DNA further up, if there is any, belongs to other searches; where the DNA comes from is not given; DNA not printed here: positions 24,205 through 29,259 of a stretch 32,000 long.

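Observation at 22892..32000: FtsX/MacB-type ABC module with an effector-like ectodomain fused to one permease half, plus two orphan giant membrane proteins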

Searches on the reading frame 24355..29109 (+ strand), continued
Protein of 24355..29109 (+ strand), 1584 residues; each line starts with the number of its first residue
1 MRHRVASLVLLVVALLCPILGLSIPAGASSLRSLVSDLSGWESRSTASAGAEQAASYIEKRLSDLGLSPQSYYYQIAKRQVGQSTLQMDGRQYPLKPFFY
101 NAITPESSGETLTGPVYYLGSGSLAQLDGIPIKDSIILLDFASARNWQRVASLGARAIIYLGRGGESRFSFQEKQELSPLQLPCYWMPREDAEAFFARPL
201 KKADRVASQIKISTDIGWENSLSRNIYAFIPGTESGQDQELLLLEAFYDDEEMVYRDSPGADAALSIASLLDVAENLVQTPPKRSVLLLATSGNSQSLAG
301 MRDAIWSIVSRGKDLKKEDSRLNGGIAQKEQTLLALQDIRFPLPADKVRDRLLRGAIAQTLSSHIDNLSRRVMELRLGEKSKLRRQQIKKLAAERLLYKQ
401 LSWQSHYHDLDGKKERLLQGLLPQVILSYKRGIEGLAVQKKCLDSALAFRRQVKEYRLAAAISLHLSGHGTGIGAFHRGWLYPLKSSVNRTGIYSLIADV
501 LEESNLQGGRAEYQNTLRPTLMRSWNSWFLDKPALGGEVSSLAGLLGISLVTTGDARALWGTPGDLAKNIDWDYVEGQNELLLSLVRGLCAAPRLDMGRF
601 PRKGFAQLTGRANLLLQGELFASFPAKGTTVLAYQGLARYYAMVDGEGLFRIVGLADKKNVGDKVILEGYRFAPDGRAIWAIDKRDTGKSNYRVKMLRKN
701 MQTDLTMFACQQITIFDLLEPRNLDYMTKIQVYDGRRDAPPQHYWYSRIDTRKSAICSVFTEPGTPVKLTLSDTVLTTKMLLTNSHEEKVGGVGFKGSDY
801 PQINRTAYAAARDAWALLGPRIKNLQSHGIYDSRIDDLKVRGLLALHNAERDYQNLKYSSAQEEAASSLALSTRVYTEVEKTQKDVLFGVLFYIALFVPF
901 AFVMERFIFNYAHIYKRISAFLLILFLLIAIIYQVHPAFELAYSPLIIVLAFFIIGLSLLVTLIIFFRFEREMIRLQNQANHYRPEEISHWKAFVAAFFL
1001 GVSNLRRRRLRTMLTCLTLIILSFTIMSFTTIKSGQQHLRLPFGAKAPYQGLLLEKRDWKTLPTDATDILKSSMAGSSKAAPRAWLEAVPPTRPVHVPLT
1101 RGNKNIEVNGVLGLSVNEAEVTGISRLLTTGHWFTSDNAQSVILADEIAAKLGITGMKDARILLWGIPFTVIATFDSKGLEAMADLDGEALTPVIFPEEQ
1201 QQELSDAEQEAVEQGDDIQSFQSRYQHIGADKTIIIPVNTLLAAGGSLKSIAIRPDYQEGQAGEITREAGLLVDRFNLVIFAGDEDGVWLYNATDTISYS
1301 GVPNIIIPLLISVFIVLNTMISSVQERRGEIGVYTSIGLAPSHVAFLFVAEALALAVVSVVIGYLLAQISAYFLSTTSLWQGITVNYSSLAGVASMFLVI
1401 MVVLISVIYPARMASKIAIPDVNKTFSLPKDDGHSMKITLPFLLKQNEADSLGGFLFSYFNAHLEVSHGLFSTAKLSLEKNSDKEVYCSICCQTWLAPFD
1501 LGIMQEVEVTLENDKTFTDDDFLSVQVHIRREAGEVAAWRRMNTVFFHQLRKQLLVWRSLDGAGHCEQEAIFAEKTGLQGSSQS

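Call 51: search_protein_families(library=pfam, proteins=[L054:5383-6807:+, L054:6752-8341:+, L054:14854-15309:+, L054:15753-17522:+, L054:17550-18608:+, L054:18550-20547:+, L054:20571-21299:+, L054:3592-4491:-, L054:4522-5328:-], max_evalue=0.01)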
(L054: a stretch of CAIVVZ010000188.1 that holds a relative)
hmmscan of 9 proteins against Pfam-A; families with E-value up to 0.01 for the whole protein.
L054:5383-6807:+ (474 aa): 23 families
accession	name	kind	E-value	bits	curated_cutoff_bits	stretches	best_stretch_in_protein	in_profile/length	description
PF01435.24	Peptidase_M48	-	4.7e-33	115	20.3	1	68-242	20-185/186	Peptidase family M48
PF07719.23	TPR_2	-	8.9e-18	63.3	27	2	328-359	2-33/34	Tetratricopeptide repeat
PF13432.12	TPR_16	-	7.2e-16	58.7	32.7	3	306-359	10-63/65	Tetratricopeptide repeat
PF14559.12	TPR_19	-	1.5e-15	57.7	25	1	339-396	3-60/68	Tetratricopeptide repeat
PF13414.12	TPR_11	-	1.4e-14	53.9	26.8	1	368-409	1-42/42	TPR repeat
PF13428.12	TPR_14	-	2e-14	53.1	23.5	2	327-366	1-40/44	Tetratricopeptide repeat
PF13424.12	TPR_12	-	2.1e-12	47.5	30.1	1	329-388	5-72/77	Tetratricopeptide repeat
PF13174.12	TPR_6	-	1.9e-10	41.1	26.3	0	364-392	3-31/33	Tetratricopeptide repeat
PF12895.13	ANAPC3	-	2.1e-10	41.2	27.2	1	330-385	26-80/82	Anaphase-promoting complex, cyclosome, subunit 3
PF13431.12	TPR_17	-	7e-10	38.8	24.4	0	385-415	3-33/34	Tetratricopeptide repeat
PF13181.12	TPR_8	-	3.9e-09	36.4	25.7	0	413-442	2-31/34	Tetratricopeptide repeat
PF13374.12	TPR_10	-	1.4e-08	34.9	27.5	0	331-356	6-31/42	Tetratricopeptide repeat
PF13176.12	TPR_7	-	2.9e-08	33.6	27.9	1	330-362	2-34/36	Tetratricopeptide repeat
PF13371.12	TPR_9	-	7.6e-08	32.7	35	1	340-397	8-65/73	Tetratricopeptide repeat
PF00515.34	TPR_1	-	1.5e-07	31.3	27.8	0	413-439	2-28/34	Tetratricopeptide repeat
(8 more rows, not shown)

L054:6752-8341:+ (529 aa): 1 family
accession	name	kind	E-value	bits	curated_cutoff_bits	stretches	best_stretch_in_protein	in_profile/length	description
PF25072.1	DUF7796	-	9.6e-16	58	27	1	303-470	2-174/346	Domain of unknown function (DUF7796)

L054:14854-15309:+ (151 aa): 0 families

L054:15753-17522:+ (589 aa): 4 families
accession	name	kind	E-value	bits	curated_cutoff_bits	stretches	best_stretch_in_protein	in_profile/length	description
PF00270.35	DEAD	-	1e-47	162.4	26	1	50-217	1-166/167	DEAD/DEAH box helicase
PF00271.37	Helicase_C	-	1.3e-30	106.3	23.5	1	253-361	2-110/110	Helicase conserved C-terminal domain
PF03880.21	DbpA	-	1.6e-13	51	25.6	1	496-566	2-72/72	DbpA RNA binding domain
PF04851.21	ResIII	-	1e-06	29.2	22.5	1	50-211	5-162/164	Type III restriction enzyme, res subunit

L054:17550-18608:+ (352 aa): 1 family
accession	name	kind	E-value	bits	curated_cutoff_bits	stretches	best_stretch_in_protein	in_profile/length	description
PF09084.16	NMT1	-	5.7e-34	118.3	20.5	1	65-273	2-216/216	NMT1/THI5 like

L054:18550-20547:+ (665 aa): 6 families
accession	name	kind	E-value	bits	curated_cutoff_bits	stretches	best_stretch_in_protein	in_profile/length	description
PF07228.17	SpoIIE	-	1.1e-53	182.5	25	1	463-654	1-191/192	Stage II sporulation protein E (SpoIIE)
PF22673.2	MCP-like_PDC_1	-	6.4e-28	97.9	27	1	103-218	3-112/113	Methyl-accepting chemotaxis protein-like, first PDC sensor domain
PF02743.24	dCache_1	-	8e-21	75.1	45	1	139-310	87-240/240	Cache domain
PF00672.30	HAMP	-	3.2e-12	47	25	1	344-396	1-52/53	HAMP domain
PF17201.10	Cache_3-Cache_2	-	9.7e-07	28.8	27.7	1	211-323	185-296/299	Cache 3/Cache 2 fusion domain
PF08269.17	dCache_2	-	1.7e-06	27.8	26.5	1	220-316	197-297/298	Cache domain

L054:20571-21299:+ (242 aa): 14 families
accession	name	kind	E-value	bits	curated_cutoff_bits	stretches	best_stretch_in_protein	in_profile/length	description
PF05175.20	MTS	-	1.2e-13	51.5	23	1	32-130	22-115/170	Methyltransferase small domain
PF13847.12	Methyltransf_31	-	2.1e-07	31.2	27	1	44-181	5-129/145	Methyltransferase domain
PF13649.12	Methyltransf_25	-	2.3e-07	31.8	27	1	46-119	1-70/97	Methyltransferase domain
PF05971.18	Methyltransf_10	-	2.5e-06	27.5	23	1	22-126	82-190/299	RNA methyltransferase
PF01170.24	UPF0020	-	1.2e-05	25.5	22.3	1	66-125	76-133/197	RMKL-like, methyltransferase domain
PF10294.15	Methyltransf_16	-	7.8e-05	22.9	21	1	43-97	47-102/174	Lysine methyltransferase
PF02475.24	TRM5-TYW2_MTfase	-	8.5e-05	23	28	1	43-109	37-103/164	TRM5/TYW2 methyltransferase domain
PF01135.25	PCMT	-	0.00017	21.9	20.3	1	43-101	74-132/210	Protein-L-isoaspartate(D-aspartate) O-methyltransferase (PCMT)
PF08241.18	Methyltransf_11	-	0.00024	22.1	21.2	1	47-119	1-66/95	Methyltransferase domain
PF06325.19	PrmA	-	0.00072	19.6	22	1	43-120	162-233/296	Ribosomal protein L11 methyltransferase (PrmA)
PF13489.12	Methyltransf_23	-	0.0034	17.6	27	1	32-195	12-146/164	Methyltransferase domain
PF12847.13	Methyltransf_18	-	0.0047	17.4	27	1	43-101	15-73/151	Methyltransferase domain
PF08242.18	Methyltransf_12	-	0.006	17.7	30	0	47-117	1-69/98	Methyltransferase domain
PF13679.12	Methyltransf_32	-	0.0083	16.5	27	1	35-105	18-92/143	Methyltransferase domain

L054:3592-4491:- (299 aa): 4 families
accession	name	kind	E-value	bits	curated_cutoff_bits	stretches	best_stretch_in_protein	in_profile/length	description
PF17762.8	HTH_ParB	-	1.3e-38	131.6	22.6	1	135-236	1-102/102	ParB HTH domain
PF02195.25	ParB_N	-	1.6e-32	111.8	26.3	1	46-133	7-95/95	ParB N-terminal domain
PF23552.2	ParB_C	-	3.4e-06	26.9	23.8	1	254-296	6-49/50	ParB dimerisation domain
PF01381.28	HTH_3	-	0.00034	21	23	1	149-186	4-41/55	Helix-turn-helix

L054:4522-5328:- (268 aa): 8 families
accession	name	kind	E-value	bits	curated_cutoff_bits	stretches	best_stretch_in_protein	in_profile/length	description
PF13614.12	AAA_31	-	6.9e-68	228.5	27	1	17-191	2-176/177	AAA domain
PF01656.29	CbiA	-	6.9e-29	100.8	25.4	1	19-243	1-125/125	CobQ/CobB/MinD/ParA nucleotide binding domain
PF09140.17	MipZ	-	3.3e-12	46.7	20.7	1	18-183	2-150/262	ATPase MipZ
PF00142.24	Fer4_NifH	-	6.8e-11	42.6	25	1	24-61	7-44/271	4Fe-4S iron sulfur cluster binding proteins, NifH/frxC family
PF10609.15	ParA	-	1.1e-09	38.6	27.1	1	17-145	4-124/246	NUBPL iron-transfer P-loop NTPase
PF06564.18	CBP_BcsQ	-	6.9e-08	32.7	21.3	1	18-260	3-230/234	Cellulose biosynthesis protein BcsQ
PF02374.21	ArsA_ATPase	-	5.6e-06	26.2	24.3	1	23-57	7-41/305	Anion-transporting ATPase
PF07015.17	VirC1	-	0.0015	18.3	24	1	19-55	4-40/231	VirC1 protein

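Call 58: search_protein_representatives(alignment_id=A5)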
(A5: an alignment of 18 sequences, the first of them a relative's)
Query: 18 sequences, 653 profile positions. Proteins with E-value up to 0.001 (for the whole library): 1046; up to 1e-10: 786; up to 1e-30: 371. The best 150 are listed.
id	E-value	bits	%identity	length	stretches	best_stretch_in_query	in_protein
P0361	8.9e-225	764.6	-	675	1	3-653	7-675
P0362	6.2e-207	705.7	-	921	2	18-544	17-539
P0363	3.5e-203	693.3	-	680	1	4-651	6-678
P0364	2.6e-200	683.8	-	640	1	17-651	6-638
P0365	2.8e-195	667.2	-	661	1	2-644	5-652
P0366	2.9e-192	657.2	-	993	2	4-541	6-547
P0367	8.2e-191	652.4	-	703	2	187-648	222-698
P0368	3.3e-188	643.8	-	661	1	2-651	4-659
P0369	1.8e-187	641.3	-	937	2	4-543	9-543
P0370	7.5e-170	583.2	-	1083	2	6-542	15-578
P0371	6.3e-167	573.5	-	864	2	5-541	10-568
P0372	1.2e-166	572.6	-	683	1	18-651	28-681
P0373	4.8e-163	560.7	-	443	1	216-653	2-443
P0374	1.4e-161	555.8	-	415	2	1-313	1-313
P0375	1.4e-159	549.3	-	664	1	18-648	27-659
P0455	1.2e-66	242.2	-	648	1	16-646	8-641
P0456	1.4e-66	242.0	-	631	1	19-650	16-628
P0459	2.4e-64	234.5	-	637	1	20-652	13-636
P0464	2.0e-62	228.2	-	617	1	20-651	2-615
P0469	6.8e-62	226.5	-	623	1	18-641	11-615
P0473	3.2e-60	220.9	-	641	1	22-646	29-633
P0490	6.5e-56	206.7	-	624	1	20-648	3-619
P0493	1.2e-55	205.8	-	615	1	19-649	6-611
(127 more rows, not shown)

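Call 60: search_protein_families(library=pfam, proteins=[P0455, P0456, P0459, P0464, P0469, P0473, P0490, P0493, P0370, P0366], max_evalue=1)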
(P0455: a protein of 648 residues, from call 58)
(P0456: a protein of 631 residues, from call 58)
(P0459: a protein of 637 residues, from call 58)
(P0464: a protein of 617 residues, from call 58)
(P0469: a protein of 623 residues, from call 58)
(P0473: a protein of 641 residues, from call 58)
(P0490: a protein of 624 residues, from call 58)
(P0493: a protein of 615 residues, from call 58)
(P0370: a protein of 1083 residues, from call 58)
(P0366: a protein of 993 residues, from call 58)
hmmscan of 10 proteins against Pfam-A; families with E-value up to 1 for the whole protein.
P0455 (648 aa): 0 families

P0456 (631 aa): 1 family
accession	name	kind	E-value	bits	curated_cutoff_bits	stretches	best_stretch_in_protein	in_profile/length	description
PF03169.20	OPT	-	1.3e-17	64.2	25.8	1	138-617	99-620/623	OPT oligopeptide transporter protein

P0459 (637 aa): 1 family
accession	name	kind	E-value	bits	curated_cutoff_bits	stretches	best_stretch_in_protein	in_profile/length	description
PF03169.20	OPT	-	6.6e-11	42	25.8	1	179-622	134-619/623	OPT oligopeptide transporter protein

P0464 (617 aa): 0 families

P0469 (623 aa): 1 family
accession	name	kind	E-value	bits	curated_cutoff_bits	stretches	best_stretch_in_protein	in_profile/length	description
PF03169.20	OPT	-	7.8e-11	41.8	25.8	1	132-605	104-616/623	OPT oligopeptide transporter protein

P0473 (641 aa): 1 family
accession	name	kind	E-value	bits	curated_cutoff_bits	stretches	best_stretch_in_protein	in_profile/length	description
PF03169.20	OPT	-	1.4e-06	27.7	25.8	1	156-624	105-616/623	OPT oligopeptide transporter protein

P0490 (624 aa): 0 families

P0493 (615 aa): 1 family
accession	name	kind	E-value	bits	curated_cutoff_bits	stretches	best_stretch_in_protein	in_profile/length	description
PF03169.20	OPT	-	5.8e-07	29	25.8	1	156-603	128-622/623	OPT oligopeptide transporter protein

P0370 (1083 aa): 3 families
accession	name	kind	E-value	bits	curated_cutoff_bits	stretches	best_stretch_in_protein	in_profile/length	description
PF17820.7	PDZ_6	-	3.9e-09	36.6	27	1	760-789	2-32/54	PDZ domain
PF00595.29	PDZ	-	7.8e-09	36.2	23.2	1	753-788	23-57/81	PDZ domain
PF13180.12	PDZ_2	-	0.0012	19.5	27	1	752-789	12-45/80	PDZ domain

P0366 (993 aa): 2 families
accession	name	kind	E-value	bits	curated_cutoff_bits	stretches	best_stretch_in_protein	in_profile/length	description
PF07494.17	Reg_prop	-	1.4e-10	40.5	20.4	2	677-699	1-23/24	Two component regulator propeller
PF08450.18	SGL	-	0.0016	18.6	26.3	0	608-698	16-103/246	SMP-30/Gluconolactonase/LRE-like region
